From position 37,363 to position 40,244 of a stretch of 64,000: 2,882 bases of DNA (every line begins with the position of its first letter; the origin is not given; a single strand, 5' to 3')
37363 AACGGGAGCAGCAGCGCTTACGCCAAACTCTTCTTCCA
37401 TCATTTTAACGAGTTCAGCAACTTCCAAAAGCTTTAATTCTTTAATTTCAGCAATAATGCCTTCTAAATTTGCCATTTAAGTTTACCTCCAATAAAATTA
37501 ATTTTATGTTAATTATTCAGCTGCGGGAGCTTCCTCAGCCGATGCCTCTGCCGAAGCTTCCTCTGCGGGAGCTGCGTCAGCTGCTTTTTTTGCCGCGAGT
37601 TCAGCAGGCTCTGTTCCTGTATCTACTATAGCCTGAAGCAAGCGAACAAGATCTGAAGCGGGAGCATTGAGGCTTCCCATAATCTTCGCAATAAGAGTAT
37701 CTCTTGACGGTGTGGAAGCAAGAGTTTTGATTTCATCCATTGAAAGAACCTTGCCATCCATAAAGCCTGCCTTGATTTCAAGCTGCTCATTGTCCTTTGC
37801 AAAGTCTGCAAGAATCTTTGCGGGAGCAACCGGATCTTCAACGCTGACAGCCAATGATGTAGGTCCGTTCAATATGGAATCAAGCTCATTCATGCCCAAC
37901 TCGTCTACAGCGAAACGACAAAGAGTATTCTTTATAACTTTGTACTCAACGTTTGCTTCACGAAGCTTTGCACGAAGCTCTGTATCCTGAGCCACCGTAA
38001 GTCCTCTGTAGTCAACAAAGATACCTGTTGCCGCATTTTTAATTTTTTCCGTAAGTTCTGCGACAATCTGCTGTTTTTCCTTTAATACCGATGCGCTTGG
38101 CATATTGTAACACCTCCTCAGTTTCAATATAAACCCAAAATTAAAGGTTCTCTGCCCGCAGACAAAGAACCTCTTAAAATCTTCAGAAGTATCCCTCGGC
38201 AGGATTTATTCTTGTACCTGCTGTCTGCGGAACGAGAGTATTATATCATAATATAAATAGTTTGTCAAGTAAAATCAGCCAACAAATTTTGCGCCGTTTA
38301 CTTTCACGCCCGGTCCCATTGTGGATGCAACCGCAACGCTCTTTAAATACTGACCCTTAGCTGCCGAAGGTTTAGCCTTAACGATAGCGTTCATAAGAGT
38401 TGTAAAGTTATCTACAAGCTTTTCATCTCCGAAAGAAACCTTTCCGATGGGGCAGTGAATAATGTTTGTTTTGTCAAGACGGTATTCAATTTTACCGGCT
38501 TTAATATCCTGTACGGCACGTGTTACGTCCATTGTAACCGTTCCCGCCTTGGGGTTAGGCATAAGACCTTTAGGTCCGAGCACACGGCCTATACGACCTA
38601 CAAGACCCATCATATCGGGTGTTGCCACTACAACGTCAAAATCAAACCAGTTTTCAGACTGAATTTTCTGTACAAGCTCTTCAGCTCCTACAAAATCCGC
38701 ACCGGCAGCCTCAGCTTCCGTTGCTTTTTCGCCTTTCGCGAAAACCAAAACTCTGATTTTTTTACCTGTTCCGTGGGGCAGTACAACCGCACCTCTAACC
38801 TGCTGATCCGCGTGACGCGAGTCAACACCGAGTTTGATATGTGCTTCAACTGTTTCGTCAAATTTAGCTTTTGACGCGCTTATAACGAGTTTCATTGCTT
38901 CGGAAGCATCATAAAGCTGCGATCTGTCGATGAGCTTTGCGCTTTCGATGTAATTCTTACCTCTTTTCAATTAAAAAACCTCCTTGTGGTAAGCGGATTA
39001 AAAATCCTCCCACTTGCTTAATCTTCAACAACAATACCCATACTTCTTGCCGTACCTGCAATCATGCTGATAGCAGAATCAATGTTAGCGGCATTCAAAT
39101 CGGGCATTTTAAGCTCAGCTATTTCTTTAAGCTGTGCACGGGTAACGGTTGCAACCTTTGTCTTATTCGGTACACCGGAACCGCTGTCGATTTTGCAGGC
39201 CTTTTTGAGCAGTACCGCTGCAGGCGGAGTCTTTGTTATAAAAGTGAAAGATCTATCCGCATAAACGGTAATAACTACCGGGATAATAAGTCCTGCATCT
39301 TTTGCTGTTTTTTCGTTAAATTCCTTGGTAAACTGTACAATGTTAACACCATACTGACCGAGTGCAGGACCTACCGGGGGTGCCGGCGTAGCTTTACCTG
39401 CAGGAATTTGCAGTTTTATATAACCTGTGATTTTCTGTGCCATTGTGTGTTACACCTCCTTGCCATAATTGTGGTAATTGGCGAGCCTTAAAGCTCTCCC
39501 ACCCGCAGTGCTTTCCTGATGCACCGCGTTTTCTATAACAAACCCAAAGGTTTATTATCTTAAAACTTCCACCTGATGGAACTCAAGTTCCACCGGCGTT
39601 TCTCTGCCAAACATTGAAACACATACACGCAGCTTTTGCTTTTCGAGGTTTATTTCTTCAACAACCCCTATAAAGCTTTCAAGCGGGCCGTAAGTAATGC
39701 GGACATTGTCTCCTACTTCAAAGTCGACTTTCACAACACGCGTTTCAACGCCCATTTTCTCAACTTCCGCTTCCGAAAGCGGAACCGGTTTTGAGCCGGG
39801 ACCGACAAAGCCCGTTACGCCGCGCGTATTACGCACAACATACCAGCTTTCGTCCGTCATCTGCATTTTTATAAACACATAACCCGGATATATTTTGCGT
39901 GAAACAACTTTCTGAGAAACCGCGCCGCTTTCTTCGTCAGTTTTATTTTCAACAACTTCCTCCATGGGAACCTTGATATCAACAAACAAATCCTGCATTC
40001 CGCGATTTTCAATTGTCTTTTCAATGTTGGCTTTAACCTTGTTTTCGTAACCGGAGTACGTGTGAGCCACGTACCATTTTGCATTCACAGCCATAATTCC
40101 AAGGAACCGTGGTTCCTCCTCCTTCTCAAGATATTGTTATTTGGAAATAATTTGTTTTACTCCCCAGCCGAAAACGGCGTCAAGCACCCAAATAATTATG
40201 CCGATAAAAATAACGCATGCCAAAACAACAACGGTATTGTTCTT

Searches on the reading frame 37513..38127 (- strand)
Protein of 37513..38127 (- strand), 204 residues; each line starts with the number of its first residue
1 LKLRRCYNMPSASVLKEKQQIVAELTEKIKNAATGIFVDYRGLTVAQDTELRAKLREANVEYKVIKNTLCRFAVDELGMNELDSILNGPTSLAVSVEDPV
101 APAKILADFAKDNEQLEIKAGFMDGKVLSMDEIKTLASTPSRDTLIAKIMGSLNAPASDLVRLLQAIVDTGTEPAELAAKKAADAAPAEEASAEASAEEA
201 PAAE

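Call 91: search_protein_families(library=pfam, proteins=[window:37513-38127:-], max_evalue=0.0001)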
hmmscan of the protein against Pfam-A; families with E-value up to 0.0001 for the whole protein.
window:37513-38127:- (204 aa): 1 family
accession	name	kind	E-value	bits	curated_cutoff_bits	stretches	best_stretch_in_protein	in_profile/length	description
PF00466.25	Ribosomal_L10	-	3e-29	101.5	22.8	1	16-111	4-100/100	Ribosomal protein L10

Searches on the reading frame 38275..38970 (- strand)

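Call 92: search_protein_families(library=pfam, proteins=[window:38275-38970:-], max_evalue=0.0001)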
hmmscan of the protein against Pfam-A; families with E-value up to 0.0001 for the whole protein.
window:38275-38970:- (231 aa): 1 family
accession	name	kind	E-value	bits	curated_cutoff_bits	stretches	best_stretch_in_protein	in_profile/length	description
PF00687.26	Ribosomal_L1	-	6.3e-74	248.3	32.2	1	31-220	3-198/198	Ribosomal protein L1p/L10e family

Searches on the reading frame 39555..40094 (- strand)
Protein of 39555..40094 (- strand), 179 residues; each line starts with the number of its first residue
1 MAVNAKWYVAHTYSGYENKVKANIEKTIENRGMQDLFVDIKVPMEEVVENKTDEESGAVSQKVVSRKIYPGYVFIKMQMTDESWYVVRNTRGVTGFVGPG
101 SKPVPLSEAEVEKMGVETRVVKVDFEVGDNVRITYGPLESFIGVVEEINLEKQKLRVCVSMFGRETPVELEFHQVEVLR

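Call 92: search_protein_families(library=pfam, proteins=[window:39555-40094:-], max_evalue=0.0001)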
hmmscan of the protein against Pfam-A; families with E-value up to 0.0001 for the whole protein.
window:39555-40094:- (179 aa): 2 families
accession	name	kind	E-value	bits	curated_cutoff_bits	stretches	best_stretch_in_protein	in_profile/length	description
PF02357.24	NusG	-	1.9e-31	108.8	22.2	1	6-114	2-92/93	Transcription termination factor nusG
PF00467.35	KOW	-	1.7e-05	24.9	22.3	1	127-154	1-28/32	KOW motif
